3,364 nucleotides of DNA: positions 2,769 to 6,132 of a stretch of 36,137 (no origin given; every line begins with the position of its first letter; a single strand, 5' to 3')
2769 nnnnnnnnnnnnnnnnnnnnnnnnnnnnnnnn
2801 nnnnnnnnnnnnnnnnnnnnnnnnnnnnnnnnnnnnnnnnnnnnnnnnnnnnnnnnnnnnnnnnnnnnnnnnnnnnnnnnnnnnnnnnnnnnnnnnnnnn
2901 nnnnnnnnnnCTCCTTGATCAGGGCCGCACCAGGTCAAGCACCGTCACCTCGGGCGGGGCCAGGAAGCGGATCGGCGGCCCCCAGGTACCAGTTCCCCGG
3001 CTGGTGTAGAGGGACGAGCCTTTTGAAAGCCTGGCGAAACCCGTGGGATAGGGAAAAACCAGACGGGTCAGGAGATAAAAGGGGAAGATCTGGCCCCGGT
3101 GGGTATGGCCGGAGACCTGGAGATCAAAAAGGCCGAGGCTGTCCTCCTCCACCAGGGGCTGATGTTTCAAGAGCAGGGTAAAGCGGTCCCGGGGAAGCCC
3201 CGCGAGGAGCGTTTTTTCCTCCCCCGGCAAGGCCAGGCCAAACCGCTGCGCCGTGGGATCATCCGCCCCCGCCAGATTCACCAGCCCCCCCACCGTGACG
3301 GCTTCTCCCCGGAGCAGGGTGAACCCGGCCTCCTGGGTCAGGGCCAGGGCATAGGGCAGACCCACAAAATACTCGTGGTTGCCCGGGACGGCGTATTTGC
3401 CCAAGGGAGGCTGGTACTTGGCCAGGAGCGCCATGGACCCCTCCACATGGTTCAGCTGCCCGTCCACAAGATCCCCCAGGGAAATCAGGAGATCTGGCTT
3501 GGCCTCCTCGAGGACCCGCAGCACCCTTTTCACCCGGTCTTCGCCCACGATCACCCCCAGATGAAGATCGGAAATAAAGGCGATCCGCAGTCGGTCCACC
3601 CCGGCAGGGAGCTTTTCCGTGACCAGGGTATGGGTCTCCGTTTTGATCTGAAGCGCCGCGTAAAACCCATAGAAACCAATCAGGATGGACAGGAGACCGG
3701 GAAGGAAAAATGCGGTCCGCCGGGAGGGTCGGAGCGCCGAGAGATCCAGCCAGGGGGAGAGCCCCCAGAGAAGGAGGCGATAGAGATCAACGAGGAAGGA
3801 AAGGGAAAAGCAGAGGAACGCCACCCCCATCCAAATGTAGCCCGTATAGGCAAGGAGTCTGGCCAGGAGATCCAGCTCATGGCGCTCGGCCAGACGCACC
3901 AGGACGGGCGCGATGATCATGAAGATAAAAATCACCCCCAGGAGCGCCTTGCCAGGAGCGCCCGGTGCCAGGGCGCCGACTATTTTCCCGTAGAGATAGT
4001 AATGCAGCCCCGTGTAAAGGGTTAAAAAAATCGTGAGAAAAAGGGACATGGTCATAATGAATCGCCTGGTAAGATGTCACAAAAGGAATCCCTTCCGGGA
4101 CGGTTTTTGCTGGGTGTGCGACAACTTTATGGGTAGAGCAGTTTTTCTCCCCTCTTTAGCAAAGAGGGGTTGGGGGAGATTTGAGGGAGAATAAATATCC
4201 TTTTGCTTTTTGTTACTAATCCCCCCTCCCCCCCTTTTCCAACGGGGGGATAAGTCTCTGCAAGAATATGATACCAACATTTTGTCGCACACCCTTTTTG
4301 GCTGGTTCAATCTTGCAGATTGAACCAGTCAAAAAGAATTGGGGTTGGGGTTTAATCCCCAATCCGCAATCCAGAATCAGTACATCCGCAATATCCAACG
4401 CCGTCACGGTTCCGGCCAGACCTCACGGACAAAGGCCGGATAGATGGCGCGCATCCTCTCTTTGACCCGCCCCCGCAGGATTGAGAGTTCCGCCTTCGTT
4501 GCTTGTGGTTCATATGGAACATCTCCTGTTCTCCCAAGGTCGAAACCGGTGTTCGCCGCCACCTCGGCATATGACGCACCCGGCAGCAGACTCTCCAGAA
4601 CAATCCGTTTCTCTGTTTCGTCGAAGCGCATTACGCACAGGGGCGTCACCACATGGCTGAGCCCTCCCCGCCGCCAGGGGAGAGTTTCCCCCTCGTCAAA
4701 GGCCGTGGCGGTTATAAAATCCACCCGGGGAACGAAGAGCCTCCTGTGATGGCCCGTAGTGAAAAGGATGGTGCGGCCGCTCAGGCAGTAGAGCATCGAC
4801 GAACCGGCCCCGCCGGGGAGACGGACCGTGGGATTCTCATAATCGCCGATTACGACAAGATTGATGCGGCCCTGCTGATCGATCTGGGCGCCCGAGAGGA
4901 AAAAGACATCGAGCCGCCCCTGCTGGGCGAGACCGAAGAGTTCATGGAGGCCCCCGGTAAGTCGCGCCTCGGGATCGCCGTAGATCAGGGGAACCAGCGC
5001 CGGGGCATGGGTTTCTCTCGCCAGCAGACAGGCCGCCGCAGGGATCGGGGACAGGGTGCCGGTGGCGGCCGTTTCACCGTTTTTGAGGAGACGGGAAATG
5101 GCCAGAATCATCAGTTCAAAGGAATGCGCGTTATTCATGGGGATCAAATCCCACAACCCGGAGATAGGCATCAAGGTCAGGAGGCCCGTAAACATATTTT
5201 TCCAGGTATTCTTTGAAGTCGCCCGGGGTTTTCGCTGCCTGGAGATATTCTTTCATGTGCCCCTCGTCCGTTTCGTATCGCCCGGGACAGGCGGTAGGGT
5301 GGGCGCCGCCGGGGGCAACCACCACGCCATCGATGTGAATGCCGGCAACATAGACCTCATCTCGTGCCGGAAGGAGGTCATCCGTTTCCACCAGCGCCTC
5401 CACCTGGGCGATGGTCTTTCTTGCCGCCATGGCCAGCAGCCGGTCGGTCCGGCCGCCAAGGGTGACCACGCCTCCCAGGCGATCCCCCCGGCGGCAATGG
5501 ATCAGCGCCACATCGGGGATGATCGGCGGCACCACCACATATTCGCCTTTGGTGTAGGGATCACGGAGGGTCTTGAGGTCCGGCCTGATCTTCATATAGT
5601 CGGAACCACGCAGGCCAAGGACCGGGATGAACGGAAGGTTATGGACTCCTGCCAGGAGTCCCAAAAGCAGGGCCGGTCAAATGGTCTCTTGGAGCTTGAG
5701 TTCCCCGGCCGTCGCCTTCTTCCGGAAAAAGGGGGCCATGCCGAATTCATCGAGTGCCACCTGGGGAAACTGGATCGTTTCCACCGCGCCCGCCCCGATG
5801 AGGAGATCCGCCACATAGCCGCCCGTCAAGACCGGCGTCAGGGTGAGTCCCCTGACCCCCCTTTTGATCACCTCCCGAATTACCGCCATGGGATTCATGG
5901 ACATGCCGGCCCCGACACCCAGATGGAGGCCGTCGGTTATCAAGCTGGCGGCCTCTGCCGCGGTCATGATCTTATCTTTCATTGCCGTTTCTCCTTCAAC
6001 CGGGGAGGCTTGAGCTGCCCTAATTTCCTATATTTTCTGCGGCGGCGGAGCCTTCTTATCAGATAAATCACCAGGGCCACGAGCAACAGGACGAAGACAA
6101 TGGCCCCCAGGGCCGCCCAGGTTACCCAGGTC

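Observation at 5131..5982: In-frame UGA in a CoA-transferase alpha subunit followed by a SECIS-like hairpin: possible new selenoprotein, or a nonsense pseudogene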

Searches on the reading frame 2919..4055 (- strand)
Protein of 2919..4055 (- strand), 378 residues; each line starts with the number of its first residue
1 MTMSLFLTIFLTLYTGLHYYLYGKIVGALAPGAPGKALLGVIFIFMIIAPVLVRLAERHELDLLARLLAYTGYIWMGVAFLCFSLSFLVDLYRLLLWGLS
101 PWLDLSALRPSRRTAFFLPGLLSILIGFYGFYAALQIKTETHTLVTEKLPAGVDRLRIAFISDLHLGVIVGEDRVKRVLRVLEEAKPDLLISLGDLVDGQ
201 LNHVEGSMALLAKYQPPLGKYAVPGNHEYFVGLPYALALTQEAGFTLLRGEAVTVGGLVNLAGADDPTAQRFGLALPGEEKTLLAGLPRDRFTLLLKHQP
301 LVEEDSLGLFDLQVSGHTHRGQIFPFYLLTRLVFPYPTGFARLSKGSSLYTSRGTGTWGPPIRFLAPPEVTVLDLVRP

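Call 56: search_protein_families(library=pfam, proteins=[window:2919-4055:-], max_evalue=0.00001)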
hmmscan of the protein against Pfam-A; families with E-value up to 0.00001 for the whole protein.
window:2919-4055:- (378 aa): 2 families
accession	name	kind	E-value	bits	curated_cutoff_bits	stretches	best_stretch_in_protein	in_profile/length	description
PF00149.33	Metallophos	-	6.3e-15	56.5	21.5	1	156-320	1-190/191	Calcineurin-like phosphoesterase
PF12850.12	Metallophos_2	-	1e-05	26.1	27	0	156-322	1-120/154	Calcineurin-like phosphoesterase superfamily domain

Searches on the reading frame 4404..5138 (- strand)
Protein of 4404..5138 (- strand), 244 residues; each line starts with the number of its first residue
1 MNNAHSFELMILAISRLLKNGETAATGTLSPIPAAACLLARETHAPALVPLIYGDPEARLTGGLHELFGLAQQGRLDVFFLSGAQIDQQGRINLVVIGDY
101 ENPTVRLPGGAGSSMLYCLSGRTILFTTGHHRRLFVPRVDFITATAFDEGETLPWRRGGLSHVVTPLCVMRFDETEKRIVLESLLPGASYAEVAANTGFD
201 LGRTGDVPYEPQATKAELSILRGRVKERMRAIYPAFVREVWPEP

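Call 6: search_protein_families(library=pfam, proteins=[window:4404-5138:-], max_evalue=0.01)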
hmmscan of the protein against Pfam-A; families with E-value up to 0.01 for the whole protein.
window:4404-5138:- (244 aa): 1 family
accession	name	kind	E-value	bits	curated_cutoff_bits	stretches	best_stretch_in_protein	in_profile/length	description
PF01144.29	CoA_trans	-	1.1e-18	67.9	23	1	66-195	91-216/217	Coenzyme A transferase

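Call 7: search_protein_families(library=ncbifam, proteins=[window:4404-5138:-], max_evalue=0.01)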
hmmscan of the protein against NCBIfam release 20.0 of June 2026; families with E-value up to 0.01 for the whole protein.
window:4404-5138:- (244 aa): 1 family
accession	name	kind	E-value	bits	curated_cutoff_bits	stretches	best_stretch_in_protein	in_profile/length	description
TIGR02428.1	pcaJ_scoB_fam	subfamily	0.0043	16.5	243.55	0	68-201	87-205/207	3-oxoacid CoA-transferase subunit B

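Call 17: search_solved_structures(query=window:4404-5138:-, max_evalue=0.01, show_alignments=4)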
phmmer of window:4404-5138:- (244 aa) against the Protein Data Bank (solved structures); distinct sequences matched with E-value up to 0.01: 8.
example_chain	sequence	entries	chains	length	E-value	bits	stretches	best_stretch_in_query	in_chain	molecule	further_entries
1poi_B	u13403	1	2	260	8.1e-20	74.5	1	74-210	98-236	GLUTACONATE COENZYME A-TRANSFERASE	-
5n03_D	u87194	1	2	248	2.9e-15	59.6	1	8-144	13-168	Glutaconate CoA-transferase family, subunit B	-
5mzw_D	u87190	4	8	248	3.1e-15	59.4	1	58-144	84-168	Glutaconate CoA-transferase family, subunit B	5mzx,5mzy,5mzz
5n01_D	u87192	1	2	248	3.9e-15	59.1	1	8-144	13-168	Glutaconate CoA-transferase family, subunit B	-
5n02_D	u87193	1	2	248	3.9e-15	59.1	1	8-144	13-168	Glutaconate CoA-transferase family, subunit B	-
5n00_B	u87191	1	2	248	4e-15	59.1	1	64-144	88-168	Glutaconate CoA-transferase family, subunit B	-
6co6_B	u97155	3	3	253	5.6e-10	42.2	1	59-224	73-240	Probable CoA-transferase beta subunit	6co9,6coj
6con_B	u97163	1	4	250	2.6e-06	30.2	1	67-223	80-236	CoA-transferase subunit beta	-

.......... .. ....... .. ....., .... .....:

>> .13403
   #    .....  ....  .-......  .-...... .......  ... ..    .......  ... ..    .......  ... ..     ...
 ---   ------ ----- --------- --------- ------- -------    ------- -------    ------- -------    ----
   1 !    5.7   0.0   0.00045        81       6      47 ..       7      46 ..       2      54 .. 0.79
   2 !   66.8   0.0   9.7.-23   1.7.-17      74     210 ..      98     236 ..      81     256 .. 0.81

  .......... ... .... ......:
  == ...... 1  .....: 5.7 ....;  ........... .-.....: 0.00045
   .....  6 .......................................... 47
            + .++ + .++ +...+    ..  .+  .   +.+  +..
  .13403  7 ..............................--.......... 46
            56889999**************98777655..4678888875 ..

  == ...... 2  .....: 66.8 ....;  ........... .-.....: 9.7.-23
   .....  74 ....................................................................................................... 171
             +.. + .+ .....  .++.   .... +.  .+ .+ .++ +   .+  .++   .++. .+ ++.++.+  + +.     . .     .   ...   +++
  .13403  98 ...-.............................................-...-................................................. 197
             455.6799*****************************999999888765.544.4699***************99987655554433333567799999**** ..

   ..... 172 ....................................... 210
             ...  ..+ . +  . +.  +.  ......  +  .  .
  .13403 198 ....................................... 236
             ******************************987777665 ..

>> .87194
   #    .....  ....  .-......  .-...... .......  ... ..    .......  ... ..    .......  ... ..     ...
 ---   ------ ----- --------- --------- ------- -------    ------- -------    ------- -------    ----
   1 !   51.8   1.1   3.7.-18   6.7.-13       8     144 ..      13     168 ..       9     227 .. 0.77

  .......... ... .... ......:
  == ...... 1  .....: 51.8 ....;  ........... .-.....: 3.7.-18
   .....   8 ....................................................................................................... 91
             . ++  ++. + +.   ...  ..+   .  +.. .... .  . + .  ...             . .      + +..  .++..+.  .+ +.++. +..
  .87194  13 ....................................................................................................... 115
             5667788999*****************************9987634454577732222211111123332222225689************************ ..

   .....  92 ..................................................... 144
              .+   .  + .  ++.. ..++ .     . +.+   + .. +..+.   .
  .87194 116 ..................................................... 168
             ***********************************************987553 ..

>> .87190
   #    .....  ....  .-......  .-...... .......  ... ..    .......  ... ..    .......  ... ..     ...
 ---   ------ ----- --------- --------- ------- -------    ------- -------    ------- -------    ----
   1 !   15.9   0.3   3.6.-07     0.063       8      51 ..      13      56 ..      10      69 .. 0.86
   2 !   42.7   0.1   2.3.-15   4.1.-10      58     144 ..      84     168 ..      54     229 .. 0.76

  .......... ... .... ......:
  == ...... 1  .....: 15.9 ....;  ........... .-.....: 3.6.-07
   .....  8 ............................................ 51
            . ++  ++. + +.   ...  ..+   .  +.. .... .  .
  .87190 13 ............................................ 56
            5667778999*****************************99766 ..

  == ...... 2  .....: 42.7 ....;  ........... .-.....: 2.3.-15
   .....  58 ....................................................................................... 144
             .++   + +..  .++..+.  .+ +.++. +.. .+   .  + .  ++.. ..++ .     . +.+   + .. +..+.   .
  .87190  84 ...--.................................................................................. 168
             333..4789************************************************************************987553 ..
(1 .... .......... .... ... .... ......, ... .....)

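Call 51: search_solved_structures(query=A4, max_evalue=0.01, show_alignments=5)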
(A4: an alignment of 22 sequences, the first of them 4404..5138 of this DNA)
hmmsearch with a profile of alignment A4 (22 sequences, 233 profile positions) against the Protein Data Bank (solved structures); distinct sequences matched with E-value up to 0.01: 22.
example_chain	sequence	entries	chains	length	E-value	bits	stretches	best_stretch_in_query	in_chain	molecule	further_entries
1poi_B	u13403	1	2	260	1.3e-30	109.5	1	1-217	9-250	GLUTACONATE COENZYME A-TRANSFERASE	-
5n03_D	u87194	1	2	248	2.2e-29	105.5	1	1-216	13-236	Glutaconate CoA-transferase family, subunit B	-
5mzw_D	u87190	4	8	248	2.8e-29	105.2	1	1-216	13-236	Glutaconate CoA-transferase family, subunit B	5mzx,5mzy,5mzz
5n00_B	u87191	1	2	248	2.9e-29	105.2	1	1-216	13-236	Glutaconate CoA-transferase family, subunit B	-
5n02_D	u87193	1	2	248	3e-29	105.1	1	1-216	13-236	Glutaconate CoA-transferase family, subunit B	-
5n01_D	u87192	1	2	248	3.1e-29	105.1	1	1-216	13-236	Glutaconate CoA-transferase family, subunit B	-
6co6_B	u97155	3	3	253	1.2e-23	86.7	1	22-217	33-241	Probable CoA-transferase beta subunit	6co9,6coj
6con_B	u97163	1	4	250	1.4e-19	73.5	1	4-218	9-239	CoA-transferase subunit beta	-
3dlx_A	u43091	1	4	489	4.2e-07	32.6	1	36-207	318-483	Succinyl-CoA:3-ketoacid-coenzyme A transferase 1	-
3rrl_B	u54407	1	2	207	4.9e-07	32.4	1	56-192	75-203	Succinyl-CoA:3-ketoacid-coenzyme A transferase subunit B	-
3cdk_B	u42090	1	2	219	2.1e-06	30.4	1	56-196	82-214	Succinyl-CoA:3-ketoacid-coenzyme A transferase subunit B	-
9cry_B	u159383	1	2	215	1.3e-05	27.8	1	59-196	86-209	3-oxoacid CoA-transferase, B subunit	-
9csc_B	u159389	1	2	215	1.3e-05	27.8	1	60-196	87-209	3-oxoacid CoA-transferase, B subunit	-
9ctd_C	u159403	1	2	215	1.3e-05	27.8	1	59-196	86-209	3-oxoacid CoA-transferase, B subunit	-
9cq2_B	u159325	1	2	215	1.3e-05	27.7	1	60-196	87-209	3-oxoacid CoA-transferase, B subunit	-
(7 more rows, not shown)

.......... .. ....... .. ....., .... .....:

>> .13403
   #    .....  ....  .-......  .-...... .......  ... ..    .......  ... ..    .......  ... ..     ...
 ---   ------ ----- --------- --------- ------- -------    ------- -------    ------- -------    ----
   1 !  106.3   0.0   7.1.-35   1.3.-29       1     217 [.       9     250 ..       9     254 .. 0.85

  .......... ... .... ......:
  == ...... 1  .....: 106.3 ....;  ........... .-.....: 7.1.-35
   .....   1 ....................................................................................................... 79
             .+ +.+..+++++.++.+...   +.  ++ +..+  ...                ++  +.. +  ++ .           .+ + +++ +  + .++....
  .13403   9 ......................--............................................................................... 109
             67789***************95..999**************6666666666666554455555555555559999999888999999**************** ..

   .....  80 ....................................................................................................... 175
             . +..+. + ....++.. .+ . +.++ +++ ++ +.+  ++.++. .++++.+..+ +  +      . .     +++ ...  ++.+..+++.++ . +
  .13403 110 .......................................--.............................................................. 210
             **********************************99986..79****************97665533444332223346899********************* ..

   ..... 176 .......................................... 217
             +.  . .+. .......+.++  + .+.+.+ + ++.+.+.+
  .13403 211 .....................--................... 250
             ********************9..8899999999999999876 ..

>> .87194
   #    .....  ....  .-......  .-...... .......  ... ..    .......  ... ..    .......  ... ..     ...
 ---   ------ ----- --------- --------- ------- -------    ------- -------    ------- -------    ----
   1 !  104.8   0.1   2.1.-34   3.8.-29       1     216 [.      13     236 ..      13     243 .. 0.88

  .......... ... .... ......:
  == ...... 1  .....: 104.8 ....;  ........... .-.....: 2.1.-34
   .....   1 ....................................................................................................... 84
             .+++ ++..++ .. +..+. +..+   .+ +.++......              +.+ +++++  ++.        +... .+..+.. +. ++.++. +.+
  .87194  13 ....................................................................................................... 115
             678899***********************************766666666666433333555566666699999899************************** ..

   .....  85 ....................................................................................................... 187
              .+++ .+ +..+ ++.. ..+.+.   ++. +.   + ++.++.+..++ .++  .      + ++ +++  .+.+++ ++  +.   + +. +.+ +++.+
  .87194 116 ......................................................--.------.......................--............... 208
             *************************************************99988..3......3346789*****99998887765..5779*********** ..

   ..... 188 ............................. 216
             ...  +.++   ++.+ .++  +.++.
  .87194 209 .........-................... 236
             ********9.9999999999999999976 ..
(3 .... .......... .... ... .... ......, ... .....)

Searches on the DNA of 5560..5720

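Call 73: search_rna_families(source=window, start=5560, end=5720, threshold=evalue, max_evalue=10)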
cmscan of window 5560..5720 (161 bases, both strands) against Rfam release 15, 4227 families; matches with E-value up to 10: 2.
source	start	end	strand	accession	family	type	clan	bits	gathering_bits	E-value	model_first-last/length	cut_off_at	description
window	5610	5719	-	RF00360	snoZ107_R87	Gene; snRNA; snoRNA; CD-box;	-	15.2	50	0.75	1-117/117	no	Small nucleolar RNA Z107/R87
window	5610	5719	-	RF03289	mir-1205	Gene; miRNA;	-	12.2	75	5.8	1-63/63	no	mir-1205 microRNA precursor family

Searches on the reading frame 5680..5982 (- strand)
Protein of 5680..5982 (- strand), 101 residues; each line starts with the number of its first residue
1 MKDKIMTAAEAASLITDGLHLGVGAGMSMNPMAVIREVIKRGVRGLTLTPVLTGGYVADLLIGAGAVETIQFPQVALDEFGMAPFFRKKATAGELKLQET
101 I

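Call 62: find_homologous_proteins(query=window:5680-5982:-, max_evalue=1e-8)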
Query window:5680-5982:- (101 aa): 90 proteins with E <= 1e-8 among 108 candidates.
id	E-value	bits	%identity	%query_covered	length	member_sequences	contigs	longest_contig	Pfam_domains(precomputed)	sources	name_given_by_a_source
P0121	8.0e-57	207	100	100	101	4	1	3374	PF01144.30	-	-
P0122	1.6e-47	177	88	95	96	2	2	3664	-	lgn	-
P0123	6.8e-47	175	80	100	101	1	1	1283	PF01144.30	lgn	-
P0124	9.0e-46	171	77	100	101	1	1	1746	PF01144.30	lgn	-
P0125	2.1e-45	170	78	100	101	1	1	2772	PF01144.30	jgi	-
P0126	3.6e-45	169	77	100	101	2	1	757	PF01144.30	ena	-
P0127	4.4e-45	169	78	100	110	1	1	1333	PF01144.30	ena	-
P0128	5.9e-45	169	76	100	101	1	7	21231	PF01144.30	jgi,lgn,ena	-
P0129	1.2e-44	168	77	100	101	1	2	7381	PF01144.30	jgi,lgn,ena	-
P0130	1.7e-44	167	77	100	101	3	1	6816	PF01144.30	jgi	jgi:glutaconate CoA-transferase subunit A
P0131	1.8e-44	167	76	100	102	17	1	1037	PF01144.30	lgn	-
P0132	2.3e-44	167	77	100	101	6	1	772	-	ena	-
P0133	3.1e-44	166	75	100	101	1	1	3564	PF01144.30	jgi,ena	jgi:glutaconate CoA-transferase subunit A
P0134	3.4e-44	166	76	100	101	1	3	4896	PF01144.30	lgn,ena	-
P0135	6.0e-44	166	74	100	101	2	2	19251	PF01144.30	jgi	jgi:glutaconate CoA-transferase subunit A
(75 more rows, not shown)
